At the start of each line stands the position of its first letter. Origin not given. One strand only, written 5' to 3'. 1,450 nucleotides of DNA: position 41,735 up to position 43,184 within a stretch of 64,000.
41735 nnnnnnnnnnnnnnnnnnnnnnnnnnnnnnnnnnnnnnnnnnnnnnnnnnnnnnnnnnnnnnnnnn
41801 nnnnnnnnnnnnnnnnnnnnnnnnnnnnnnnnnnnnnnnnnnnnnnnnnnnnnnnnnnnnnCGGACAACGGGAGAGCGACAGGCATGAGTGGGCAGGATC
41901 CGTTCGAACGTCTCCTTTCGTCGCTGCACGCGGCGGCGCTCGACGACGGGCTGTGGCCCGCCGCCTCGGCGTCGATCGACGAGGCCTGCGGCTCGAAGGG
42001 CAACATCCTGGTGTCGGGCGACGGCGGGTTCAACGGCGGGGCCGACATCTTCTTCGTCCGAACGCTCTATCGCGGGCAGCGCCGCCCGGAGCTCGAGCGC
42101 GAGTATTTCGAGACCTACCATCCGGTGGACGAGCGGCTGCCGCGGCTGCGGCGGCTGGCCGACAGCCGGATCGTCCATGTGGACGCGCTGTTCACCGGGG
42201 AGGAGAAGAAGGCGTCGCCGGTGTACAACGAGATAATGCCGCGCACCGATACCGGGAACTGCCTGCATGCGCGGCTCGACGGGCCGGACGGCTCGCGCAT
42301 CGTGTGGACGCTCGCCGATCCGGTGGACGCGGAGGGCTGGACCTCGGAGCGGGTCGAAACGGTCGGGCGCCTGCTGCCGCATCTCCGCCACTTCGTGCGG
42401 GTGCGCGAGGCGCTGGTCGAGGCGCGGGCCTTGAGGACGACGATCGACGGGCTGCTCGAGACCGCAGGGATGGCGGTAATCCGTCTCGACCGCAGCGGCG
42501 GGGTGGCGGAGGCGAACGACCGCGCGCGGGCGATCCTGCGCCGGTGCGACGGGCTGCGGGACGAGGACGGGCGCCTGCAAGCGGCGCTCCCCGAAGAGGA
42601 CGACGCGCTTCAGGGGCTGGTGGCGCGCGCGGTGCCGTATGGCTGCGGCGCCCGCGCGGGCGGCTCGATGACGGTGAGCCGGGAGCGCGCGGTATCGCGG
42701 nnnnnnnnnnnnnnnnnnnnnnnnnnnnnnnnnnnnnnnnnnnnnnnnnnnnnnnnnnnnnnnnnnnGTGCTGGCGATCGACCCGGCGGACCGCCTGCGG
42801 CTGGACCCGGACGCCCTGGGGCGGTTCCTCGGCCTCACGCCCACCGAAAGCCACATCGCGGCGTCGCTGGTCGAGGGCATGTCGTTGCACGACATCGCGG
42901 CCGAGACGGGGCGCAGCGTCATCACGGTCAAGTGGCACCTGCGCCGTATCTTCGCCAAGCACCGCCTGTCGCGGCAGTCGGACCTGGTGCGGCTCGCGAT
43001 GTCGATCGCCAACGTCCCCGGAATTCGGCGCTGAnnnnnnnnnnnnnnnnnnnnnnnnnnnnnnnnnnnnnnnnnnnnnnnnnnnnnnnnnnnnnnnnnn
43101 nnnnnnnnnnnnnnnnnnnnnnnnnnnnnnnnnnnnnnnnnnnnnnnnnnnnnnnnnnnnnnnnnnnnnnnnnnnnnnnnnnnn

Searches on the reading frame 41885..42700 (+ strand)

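Call 88: search_protein_families(library=pfam, proteins=[window:41885-42700:+], max_evalue=0.1)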
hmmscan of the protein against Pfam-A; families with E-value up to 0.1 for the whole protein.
window:41885-42700:+ (272 aa): 1 family
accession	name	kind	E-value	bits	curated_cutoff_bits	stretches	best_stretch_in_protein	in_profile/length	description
PF13188.13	PAS_8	-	0.04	14.3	21.8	0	190-235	6-50/65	PAS domain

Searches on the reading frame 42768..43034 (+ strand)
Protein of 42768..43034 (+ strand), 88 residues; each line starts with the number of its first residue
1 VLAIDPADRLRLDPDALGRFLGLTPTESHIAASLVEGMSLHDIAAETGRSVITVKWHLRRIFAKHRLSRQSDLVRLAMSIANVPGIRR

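Call 35: search_protein_families(library=pfam, proteins=[window:42768-43034:+], max_evalue=0.01)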
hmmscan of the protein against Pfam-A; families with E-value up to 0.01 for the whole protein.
window:42768-43034:+ (88 aa): 5 families
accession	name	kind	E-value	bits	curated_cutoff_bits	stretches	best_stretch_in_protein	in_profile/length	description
PF00196.25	GerE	-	6.6e-08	32.5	23.5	1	23-77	3-57/57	Bacterial regulatory proteins, luxR family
PF08281.18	Sigma70_r4_2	-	0.00027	21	25.7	1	34-63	23-52/54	Sigma-70, region 4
PF13936.12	HTH_38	-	0.00031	20.9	27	1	29-60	12-43/44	Helix-turn-helix domain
PF04545.22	Sigma70_r4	-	0.0085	16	24.1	0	33-64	16-47/50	Sigma-70, region 4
PF13384.12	HTH_23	-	0.0089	16.3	24.6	0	34-62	14-41/50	Homeodomain-like domain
